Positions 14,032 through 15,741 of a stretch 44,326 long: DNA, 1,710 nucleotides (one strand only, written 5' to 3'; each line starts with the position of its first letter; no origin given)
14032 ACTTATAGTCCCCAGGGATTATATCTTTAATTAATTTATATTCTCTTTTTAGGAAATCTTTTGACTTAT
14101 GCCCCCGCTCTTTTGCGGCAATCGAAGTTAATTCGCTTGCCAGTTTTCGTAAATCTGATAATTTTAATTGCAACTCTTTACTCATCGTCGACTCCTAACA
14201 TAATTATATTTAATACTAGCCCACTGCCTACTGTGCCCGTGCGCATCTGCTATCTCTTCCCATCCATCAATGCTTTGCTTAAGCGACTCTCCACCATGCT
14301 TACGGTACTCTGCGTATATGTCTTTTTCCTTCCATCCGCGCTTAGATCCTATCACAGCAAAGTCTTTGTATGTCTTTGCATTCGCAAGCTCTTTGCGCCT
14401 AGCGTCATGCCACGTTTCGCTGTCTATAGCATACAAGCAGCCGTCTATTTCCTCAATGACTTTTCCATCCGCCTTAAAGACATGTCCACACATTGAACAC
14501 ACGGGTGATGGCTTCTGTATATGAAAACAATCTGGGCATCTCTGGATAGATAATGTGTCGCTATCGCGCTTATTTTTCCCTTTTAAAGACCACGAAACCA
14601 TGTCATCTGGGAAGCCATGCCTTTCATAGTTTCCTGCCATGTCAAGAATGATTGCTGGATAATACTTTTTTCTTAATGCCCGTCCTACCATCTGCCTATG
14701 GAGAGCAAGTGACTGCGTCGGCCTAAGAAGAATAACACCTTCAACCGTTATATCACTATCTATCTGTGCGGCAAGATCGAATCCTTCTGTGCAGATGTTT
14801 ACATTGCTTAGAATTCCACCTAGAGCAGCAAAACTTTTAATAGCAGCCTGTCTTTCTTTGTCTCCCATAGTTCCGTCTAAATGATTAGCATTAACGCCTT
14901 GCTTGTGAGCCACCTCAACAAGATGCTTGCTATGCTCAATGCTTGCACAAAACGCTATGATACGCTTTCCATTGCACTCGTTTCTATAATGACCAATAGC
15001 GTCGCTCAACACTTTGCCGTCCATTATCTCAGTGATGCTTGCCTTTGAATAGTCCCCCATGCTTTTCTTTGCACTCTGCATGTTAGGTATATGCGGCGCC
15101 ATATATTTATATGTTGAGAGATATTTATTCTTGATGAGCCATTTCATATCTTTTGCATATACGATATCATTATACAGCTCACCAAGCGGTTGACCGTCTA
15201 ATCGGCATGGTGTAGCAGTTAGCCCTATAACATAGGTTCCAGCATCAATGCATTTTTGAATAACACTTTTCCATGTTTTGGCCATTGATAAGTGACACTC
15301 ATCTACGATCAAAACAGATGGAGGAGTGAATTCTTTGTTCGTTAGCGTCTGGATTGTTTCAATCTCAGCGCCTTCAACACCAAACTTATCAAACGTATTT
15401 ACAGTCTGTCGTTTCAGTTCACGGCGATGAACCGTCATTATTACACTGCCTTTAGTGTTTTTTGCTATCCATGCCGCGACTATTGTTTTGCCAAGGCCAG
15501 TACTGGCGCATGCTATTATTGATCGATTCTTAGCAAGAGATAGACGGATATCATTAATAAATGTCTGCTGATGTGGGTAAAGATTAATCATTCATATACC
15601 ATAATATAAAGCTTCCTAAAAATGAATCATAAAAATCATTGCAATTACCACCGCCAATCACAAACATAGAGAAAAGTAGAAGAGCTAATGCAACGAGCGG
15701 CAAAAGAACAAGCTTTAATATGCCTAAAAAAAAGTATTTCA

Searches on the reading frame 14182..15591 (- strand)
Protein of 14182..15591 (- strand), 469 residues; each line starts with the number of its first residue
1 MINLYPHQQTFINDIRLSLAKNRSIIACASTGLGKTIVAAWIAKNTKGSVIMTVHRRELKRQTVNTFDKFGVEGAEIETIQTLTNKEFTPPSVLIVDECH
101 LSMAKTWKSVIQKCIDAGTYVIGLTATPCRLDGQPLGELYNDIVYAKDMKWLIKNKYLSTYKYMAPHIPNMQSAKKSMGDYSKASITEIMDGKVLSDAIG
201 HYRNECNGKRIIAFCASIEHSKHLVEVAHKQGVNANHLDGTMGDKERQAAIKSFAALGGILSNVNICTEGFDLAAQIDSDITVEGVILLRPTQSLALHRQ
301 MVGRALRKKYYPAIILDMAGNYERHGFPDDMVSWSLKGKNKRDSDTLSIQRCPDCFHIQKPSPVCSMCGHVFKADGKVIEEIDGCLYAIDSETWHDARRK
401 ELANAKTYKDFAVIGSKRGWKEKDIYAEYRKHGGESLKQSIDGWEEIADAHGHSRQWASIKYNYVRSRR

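Call 38: search_protein_families(library=pfam, proteins=[window:14182-15591:-], max_evalue=0.01)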
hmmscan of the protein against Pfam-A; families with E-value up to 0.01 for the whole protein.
window:14182-15591:- (469 aa): 5 families
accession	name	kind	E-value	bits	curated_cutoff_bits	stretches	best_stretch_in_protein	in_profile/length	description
PF04851.21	ResIII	-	8.1e-19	68.6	22.5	2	2-78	2-86/164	Type III restriction enzyme, res subunit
PF00270.35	DEAD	-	2.8e-12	47.1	26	1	6-85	2-82/167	DEAD/DEAH box helicase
PF00271.37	Helicase_C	-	3.8e-10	40.4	23.5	1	204-308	11-109/110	Helicase conserved C-terminal domain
PF18766.7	SWI2_SNF2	-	6.9e-07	29.6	26.7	1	92-164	120-191/221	SWI2/SNF2 ATPase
PF00004.35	AAA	-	0.0041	18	21.2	1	30-105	6-72/131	ATPase family associated with various cellular activities (AAA)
